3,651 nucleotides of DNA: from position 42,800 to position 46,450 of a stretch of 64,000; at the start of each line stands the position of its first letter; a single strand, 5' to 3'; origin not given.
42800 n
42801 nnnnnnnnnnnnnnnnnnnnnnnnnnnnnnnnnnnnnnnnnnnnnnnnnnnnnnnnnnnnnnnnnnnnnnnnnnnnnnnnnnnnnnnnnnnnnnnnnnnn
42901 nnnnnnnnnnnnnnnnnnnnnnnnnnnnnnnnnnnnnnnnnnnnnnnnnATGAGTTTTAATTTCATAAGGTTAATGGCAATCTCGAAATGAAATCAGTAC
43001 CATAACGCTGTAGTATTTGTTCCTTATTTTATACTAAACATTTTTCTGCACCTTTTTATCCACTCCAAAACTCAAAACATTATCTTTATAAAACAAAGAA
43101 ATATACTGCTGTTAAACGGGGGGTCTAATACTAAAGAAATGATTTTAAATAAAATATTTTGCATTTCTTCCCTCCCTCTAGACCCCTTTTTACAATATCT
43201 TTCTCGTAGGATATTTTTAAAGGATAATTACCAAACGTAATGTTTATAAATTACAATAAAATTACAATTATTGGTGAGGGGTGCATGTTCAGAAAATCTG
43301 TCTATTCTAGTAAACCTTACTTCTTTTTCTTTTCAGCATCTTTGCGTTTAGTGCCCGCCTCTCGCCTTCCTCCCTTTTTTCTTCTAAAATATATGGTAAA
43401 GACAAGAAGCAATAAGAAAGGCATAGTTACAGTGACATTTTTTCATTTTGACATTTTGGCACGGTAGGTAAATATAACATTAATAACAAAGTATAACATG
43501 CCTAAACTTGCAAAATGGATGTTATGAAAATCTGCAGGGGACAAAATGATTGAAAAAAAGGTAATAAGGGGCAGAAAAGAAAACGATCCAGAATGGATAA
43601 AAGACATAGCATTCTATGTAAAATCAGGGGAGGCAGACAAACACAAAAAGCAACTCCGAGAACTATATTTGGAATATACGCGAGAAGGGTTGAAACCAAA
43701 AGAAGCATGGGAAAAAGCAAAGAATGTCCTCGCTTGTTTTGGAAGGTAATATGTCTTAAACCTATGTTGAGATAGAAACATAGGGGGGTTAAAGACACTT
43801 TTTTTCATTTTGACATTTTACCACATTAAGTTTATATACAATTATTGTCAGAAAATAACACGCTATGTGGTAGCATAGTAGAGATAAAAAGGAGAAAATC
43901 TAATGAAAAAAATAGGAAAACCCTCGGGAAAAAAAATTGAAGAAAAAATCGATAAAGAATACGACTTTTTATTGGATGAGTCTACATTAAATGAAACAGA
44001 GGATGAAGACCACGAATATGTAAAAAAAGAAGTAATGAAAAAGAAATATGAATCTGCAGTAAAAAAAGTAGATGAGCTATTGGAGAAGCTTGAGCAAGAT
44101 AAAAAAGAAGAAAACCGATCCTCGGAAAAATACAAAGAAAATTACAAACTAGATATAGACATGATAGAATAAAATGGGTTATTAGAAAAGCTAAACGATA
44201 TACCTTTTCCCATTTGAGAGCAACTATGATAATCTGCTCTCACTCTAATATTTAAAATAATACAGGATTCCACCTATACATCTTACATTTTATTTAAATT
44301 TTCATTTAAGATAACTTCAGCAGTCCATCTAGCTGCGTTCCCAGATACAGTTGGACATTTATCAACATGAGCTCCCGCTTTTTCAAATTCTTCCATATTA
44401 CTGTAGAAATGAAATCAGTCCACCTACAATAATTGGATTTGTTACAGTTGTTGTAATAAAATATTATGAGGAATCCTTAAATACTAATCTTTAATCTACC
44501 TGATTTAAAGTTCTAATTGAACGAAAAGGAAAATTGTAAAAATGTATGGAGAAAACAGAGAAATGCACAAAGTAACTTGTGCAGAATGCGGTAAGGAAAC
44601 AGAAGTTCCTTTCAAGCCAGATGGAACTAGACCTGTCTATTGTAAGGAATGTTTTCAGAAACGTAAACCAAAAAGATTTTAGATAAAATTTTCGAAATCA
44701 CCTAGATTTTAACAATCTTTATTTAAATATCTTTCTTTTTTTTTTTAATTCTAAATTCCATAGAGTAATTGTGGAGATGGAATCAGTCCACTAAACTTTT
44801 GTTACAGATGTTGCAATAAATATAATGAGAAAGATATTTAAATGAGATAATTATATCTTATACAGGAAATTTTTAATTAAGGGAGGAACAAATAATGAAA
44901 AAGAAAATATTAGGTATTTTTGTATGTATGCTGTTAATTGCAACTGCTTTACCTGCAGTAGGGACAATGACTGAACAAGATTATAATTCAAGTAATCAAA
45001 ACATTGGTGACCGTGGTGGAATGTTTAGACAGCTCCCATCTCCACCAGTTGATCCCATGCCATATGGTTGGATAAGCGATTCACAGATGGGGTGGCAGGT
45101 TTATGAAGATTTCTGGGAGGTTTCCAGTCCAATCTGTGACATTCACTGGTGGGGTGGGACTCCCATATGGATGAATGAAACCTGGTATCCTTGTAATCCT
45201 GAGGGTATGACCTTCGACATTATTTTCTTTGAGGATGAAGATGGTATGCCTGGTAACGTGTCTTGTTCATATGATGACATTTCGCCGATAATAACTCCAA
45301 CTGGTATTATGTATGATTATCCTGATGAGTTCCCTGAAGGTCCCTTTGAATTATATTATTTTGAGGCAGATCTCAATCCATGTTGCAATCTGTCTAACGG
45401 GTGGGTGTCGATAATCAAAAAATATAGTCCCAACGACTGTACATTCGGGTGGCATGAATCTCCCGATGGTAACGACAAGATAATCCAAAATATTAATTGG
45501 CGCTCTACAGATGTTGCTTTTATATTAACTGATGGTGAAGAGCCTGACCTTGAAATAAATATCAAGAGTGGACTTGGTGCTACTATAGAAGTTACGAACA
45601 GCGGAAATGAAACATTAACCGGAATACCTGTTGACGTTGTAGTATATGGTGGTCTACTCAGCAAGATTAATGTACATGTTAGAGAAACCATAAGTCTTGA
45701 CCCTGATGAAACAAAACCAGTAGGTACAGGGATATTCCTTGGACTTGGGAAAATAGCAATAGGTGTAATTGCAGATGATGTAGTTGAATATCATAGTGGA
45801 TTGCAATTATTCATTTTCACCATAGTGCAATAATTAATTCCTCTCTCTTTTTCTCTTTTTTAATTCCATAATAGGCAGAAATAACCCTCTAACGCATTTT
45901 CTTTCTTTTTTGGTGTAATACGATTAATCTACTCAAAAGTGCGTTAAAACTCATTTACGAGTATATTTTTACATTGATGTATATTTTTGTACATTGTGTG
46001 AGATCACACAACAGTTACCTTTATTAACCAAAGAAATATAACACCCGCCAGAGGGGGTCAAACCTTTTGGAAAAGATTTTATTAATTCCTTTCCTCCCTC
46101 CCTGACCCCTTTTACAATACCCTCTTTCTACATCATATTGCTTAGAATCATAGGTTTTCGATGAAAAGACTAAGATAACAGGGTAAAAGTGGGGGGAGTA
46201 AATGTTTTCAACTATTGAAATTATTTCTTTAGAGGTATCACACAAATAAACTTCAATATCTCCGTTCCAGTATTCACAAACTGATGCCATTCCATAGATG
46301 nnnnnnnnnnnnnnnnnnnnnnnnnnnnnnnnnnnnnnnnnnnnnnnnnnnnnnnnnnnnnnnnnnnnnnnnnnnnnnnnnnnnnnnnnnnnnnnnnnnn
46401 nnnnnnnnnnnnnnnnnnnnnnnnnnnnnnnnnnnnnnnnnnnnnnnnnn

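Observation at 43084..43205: Two copies of a TATA-to-oligo-T unit folding into nested hairpins with compensatory changes and a conserved CCCUCCCU stretch: candidate novel sRNA family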

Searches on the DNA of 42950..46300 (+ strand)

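Call 53: search_rna_families(source=window, start=42950, end=46300, threshold=evalue, max_evalue=10)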
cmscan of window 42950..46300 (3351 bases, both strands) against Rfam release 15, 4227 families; matches with E-value up to 10: 1.
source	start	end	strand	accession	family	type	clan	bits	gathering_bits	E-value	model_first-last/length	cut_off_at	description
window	43441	43520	-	RF04009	mir-754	Gene; miRNA;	-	21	84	1.3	1-78/78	no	mir-754 microRNA precursor family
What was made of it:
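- On Any Rfam family: E<=10 scan of 42950-46300 finds only a chance mir-754 hit elsewhere (call 53).
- Closest known: Archaeal H/ACA guide sRNAs. Different: There is no Rfam H/ACA hit even at E<=10 (call 53).
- Tried and rejected: H/ACA and C/D-box readings: rejected on box spacing, lack of a K-turn, and no Rfam hit (call 53).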

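Call 55: build_rna_model(alignment_id=A5, structure=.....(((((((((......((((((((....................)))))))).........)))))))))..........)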
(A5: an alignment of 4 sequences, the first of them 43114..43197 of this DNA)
Model R1 built from alignment A5 (4 sequences, 84 columns); structure: as given.
model positions 84; base pairs 17; branch points 0; effective number of sequences 1.26; information 0.677 bits per position. Calibrated on 0.2 Mb of random sequence (short: E-values are rough).
structure used (alignment columns):
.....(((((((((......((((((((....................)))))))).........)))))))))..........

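Call 56: search_with_rna_model(model_id=R1, source=window, filters=off, max_evalue=10, show_alignments=3)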
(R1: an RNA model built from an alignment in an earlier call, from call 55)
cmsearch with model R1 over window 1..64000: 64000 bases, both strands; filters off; matches with E-value up to 10: 19.
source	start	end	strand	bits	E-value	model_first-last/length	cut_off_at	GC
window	43114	43197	+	112.3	1.2e-20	1-84/84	no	0.32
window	46048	46119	+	37.2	3.9e-05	1-84/84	no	0.42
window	43110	43192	-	19.5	0.18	1-84/84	no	0.33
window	44638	44707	-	16.3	0.82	1-84/84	no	0.26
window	32873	32960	-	15.2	1.3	1-84/84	no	0.28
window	37705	37753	-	14.8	1.6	17-65/84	no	0.18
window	16339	16414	-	14.6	1.8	1-84/84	no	0.33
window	3813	3884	+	14.5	1.9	1-84/84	no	0.25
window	14297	14359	-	14.4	2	1-84/84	no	0.24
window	6655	6702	-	14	2.4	1-84/84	no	0.25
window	7025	7044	-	13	3.9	29-48/84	no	0.05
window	4398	4466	-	12.5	4.8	1-84/84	no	0.33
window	18628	18703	+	12.4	5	1-84/84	no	0.3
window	37562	37631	-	11.7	7.2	1-84/84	no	0.26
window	8711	8767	-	11.3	8.6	1-84/84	no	0.25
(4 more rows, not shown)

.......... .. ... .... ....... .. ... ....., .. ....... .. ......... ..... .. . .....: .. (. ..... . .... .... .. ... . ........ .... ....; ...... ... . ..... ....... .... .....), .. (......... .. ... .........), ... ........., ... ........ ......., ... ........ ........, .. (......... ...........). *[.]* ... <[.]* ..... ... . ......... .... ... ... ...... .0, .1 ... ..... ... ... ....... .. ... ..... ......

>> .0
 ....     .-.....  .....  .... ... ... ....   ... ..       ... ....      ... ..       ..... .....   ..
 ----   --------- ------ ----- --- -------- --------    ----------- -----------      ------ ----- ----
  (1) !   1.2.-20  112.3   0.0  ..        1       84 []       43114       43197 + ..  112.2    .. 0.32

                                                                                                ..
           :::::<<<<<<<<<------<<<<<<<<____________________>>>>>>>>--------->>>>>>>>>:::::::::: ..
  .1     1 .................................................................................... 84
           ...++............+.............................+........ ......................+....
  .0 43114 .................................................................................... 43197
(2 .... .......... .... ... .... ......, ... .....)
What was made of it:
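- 46050..46113 (+): Copy B: predicted transcript and hairpin. Outer stem 46050-46060 / 46103-46113, inner stem 46069-46073 / 46090-46094, C/U loop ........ 46095-46102, T4 46110-46113. Covariance-model hit 46048-46119, 37.2 bits, E=3.9e-5 (call 56).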

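Call 57: search_with_rna_model(model_id=R1, sources=[L044, L045, L046, L047, L056, L057, L058, L059, L060, L054], filters=off, max_evalue=10)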
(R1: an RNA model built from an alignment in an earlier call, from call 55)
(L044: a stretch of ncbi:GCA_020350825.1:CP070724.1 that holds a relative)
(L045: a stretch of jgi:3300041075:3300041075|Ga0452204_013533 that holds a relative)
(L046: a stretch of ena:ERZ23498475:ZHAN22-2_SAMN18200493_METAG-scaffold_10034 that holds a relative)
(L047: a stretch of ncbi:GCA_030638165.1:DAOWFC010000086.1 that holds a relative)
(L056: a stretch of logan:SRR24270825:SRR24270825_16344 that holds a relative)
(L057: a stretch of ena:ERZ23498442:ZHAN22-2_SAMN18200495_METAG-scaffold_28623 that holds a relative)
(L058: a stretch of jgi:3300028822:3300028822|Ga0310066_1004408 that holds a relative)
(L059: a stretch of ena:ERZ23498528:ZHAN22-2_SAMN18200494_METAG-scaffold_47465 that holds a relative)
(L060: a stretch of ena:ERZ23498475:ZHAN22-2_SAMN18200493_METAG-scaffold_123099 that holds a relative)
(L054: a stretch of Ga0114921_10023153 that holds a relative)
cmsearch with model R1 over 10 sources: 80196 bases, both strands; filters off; matches with E-value up to 10: 32.
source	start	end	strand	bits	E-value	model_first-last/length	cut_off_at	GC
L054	2959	3042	-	112.3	1.5e-20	1-84/84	no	0.32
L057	2762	2845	+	109.5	5.4e-20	1-84/84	no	0.31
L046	6467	6550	+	108.9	7.3e-20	1-84/84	no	0.3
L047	3593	3676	+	108.9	7.3e-20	1-84/84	no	0.3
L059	2800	2883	-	108.5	9e-20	1-84/84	no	0.33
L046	6462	6545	-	21.5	0.083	1-84/84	no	0.33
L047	3588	3671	-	21.5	0.083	1-84/84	no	0.33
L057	2757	2840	-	19.9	0.18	1-84/84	no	0.35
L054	2964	3046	+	19.5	0.22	1-84/84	no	0.33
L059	2805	2887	+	17.9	0.48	1-84/84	no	0.33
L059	1409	1485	-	17.7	0.53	1-84/84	no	0.34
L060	1153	1229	-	17.7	0.53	1-84/84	no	0.34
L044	5400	5468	-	16.5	0.92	1-84/84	no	0.25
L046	6741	6806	-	15.4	1.5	1-84/84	no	0.24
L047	3867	3932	-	15.4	1.5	1-84/84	no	0.24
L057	3036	3101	-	15.4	1.5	1-84/84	no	0.24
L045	4439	4507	-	14.5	2.4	1-84/84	no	0.22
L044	12926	13023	-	14.4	2.4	1-84/84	no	0.45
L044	5271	5340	-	13.8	3.3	1-84/84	no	0.26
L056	4629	4699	-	13.6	3.7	1-84/84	no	0.25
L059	1415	1491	+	13.4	4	1-84/84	no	0.32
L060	1159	1235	+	13.4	4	1-84/84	no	0.32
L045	5950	6049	+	13.2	4.5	1-84/84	no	0.28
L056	1420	1518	+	12.9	5.1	1-84/84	no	0.29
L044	717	754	+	12.4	6.6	1-84/84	no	0.21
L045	6749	6822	-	12.1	7.4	1-84/84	no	0.26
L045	9032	9096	+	12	7.8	1-84/84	no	0.31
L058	7212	7254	-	12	8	1-84/84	no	0.3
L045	4310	4379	-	11.9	8.1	1-84/84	no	0.24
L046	2650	2723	-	11.7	8.8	1-84/84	no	0.28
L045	8813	8881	-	11.6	9.4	1-84/84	no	0.3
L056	4279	4347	-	11.6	9.4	1-84/84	no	0.3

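Call 67: search_with_rna_model(model_id=R1, sources=[L061, L062, L063, L064, L066], filters=off, max_evalue=5)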
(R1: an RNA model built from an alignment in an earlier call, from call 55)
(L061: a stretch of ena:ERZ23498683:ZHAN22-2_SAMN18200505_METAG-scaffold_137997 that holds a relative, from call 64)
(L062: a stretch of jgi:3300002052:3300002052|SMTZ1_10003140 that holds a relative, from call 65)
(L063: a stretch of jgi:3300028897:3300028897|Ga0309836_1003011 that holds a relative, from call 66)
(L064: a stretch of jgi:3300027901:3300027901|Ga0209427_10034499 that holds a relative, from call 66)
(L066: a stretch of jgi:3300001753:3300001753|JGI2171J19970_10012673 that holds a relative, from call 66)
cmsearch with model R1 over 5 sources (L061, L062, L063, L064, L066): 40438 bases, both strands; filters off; matches with E-value up to 5: 14.
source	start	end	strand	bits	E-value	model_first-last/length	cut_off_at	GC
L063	3807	3906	-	26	0.0051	1-84/84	no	0.29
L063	3812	3910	+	17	0.36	1-84/84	no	0.29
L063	3567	3643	+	16.5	0.46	1-84/84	no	0.29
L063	6249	6297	-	14.5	1.2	1-84/84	no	0.24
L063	12822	12867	+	14.1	1.4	1-84/84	no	0.17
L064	3728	3773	+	14.1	1.4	1-84/84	no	0.17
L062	4004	4080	+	13.7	1.8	1-84/84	no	0.32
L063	15887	15930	-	12.6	2.9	1-84/84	no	0.27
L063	487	552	+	12.4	3.2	1-84/84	no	0.23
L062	7947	8012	-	12.3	3.5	1-84/84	no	0.26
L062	206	279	-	11.9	4.2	1-84/84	no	0.27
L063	16884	16946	-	11.8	4.2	1-84/84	no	0.3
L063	2294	2351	-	11.7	4.5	1-84/84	no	0.22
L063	16839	16900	+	11.6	4.9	1-84/84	no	0.23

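Call 76: search_dna_similar(query=window:42990-43410:+, collection=phages, mode=distant, max_evalue=0.01, max_rows=5)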
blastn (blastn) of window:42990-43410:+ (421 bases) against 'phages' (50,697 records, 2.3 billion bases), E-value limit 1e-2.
No match.

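Call 77: search_dna_similar(query=window:42990-43410:+, collection=plasmids, mode=distant, max_evalue=0.01, max_rows=5)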
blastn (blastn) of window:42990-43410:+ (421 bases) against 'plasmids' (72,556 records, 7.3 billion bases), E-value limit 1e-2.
No match.
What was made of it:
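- Tried and rejected: Phage and plasmid collections: no match to the ~410-nt stretch (calls 76, 77).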

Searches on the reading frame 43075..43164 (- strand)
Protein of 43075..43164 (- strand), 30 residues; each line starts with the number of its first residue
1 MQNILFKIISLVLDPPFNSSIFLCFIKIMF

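Call 84: search_protein_families(library=pfam, proteins=[window:43075-43164:-], max_evalue=1)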
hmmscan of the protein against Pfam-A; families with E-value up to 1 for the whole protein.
seq(30 aa): 0 families
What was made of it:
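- On Small protein gene (minus strand): No Pfam match (call 84).
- Outside the first seven residues (M-x-N-x-x-[FL]-K) the A and C peptides are not similar, and neither has a Pfam match (call 84).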

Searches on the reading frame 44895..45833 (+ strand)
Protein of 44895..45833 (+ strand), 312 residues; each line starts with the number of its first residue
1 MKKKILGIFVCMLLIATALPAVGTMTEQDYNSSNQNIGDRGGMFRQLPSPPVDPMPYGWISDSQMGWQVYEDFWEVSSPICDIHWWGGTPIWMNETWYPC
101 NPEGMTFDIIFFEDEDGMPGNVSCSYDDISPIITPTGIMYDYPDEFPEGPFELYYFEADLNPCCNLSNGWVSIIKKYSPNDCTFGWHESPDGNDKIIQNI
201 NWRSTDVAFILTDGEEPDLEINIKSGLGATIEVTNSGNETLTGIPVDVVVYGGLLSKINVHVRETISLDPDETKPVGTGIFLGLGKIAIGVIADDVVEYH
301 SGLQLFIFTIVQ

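Call 13: search_protein_families(library=pfam, proteins=[window:44895-45833:+], max_evalue=0.01)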
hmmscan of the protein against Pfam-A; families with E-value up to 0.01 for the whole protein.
window:44895-45833:+ (312 aa): 0 families

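Call 63: find_homologous_proteins(query=window:44895-45833:+, max_evalue=1e-40)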
Query window:44895-45833:+ (312 aa): 44 proteins with E <= 1e-40 among 1186 candidates.
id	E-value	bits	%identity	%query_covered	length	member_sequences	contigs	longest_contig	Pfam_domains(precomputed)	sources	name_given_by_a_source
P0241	4.0e-217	738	100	100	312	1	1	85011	-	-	-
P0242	3.5e-174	597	84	100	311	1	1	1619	-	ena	-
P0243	5.0e-146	504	71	100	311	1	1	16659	-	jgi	-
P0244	2.7e-137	475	68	100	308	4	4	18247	-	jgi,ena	-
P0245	5.8e-137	474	67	100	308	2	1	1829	-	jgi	-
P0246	2.8e-135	469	65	100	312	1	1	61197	-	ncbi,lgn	-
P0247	2.1e-131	456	64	100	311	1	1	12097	-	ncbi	-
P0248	3.8e-123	429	62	100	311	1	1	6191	-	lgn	-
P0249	3.0e-120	419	60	100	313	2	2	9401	-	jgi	-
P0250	9.5e-119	414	62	100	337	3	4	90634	PF09694.17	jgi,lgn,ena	-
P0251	2.9e-118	413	59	100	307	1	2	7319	-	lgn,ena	-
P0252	6.5e-118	412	59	100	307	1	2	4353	-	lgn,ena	-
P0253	9.0e-117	408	58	100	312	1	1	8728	-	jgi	jgi:hypothetical protein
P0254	1.2e-116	408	59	100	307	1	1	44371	-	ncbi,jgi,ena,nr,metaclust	ncbi:hypothetical protein AYK24_10265 [Thermoplasmatales archaeon SG8-52-4]|nr:MAG: hypothetical pro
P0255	2.0e-114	400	61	100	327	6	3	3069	-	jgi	jgi:hypothetical protein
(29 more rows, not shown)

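Call 64: find_encoding_contigs(protein=P0242, flank=10000, max_places=2)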
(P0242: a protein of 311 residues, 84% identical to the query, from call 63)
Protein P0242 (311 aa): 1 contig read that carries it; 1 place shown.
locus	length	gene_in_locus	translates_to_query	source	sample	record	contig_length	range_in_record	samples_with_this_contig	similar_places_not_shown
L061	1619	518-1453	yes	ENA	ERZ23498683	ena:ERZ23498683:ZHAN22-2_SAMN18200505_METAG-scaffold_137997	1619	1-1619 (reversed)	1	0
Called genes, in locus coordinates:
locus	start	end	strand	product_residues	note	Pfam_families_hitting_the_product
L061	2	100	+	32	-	?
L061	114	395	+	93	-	-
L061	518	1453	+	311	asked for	-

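Call 65: find_encoding_contigs(protein=P0243, flank=10000, max_places=2)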
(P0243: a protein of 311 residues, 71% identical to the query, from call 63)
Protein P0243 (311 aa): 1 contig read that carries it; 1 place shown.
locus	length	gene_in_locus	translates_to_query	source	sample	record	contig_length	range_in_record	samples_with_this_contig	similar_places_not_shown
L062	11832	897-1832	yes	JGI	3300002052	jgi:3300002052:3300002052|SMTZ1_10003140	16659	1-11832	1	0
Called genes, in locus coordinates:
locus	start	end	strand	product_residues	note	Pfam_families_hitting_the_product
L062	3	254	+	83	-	?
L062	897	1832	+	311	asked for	-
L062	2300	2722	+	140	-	PF02036:SCP2 (weak)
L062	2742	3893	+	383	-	PF00465:Fe-ADH, PF13685:Fe-ADH_2, PF25137:ADH_Fe_C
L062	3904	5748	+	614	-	PF02730:AFOR_N, PF01314:AFOR_C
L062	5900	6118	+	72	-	-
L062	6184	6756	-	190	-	PF00881:Nitroreductase, PF14512:TM1586_NiRdase (weak)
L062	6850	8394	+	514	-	-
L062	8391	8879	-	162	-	-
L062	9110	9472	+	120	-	PF00072:Response_reg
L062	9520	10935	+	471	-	PF00672:HAMP, PF00512:HisKA, PF02518:HATPase_c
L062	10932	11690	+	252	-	PF13426:PAS_9 (weak)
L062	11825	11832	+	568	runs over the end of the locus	PF00801:PKD (faint), PF18911:PKD_4 (faint)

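Call 66: find_encoding_contigs(protein=P0244, flank=10000, max_places=4)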
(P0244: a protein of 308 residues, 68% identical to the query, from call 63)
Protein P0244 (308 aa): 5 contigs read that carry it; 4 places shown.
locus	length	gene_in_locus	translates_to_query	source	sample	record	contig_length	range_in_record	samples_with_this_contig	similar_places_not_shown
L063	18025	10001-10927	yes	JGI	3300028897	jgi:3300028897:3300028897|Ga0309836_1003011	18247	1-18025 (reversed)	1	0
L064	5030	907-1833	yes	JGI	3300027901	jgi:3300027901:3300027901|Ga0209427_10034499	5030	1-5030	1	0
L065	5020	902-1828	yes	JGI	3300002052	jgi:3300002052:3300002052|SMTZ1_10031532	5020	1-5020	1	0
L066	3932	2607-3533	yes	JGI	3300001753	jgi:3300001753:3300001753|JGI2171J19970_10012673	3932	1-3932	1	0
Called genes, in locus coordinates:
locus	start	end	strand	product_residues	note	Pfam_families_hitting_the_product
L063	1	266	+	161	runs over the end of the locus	?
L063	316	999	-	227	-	PF06695:Sm_multidrug_ex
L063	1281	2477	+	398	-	PF01545:Cation_efflux, PF16916:ZT_dimer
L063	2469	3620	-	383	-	PF05048:NosD (weak), PF13229:Beta_helix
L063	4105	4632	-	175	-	PF01613:Flavin_Reduct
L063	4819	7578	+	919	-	PF05048:NosD, PF13229:Beta_helix, PF05048:NosD, PF13229:Beta_helix, PF05048:NosD, PF13229:Beta_helix, PF00801:PKD (weak), PF18911:PKD_4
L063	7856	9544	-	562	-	PF01364:Peptidase_C25, PF18911:PKD_4 (weak), PF00801:PKD (weak)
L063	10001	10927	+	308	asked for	-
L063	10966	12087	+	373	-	-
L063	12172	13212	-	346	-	PF05048:NosD, PF13229:Beta_helix, PF05048:NosD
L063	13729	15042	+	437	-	PF00144:Beta-lactamase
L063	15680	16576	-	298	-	PF00494:SQS_PSY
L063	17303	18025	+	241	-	?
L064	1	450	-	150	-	?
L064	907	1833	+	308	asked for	-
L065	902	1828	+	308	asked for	-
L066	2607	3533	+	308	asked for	-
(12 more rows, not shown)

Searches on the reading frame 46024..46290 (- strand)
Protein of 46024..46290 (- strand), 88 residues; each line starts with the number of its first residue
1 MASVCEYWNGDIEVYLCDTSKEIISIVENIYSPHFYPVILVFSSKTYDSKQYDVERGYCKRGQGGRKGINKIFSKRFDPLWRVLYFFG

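Call 84: search_protein_families(library=pfam, proteins=[window:46024-46290:-], max_evalue=1)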
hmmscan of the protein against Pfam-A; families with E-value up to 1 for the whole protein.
window:46024-46290:- (88 aa): 0 families

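Call 85: list_cluster_members(proteins=[window:46024-46290:-])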
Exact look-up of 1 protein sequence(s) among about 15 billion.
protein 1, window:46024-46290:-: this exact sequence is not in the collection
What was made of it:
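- Checked: It has no Pfam match, and its exact sequence is not in the protein collection (calls 84, 85).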
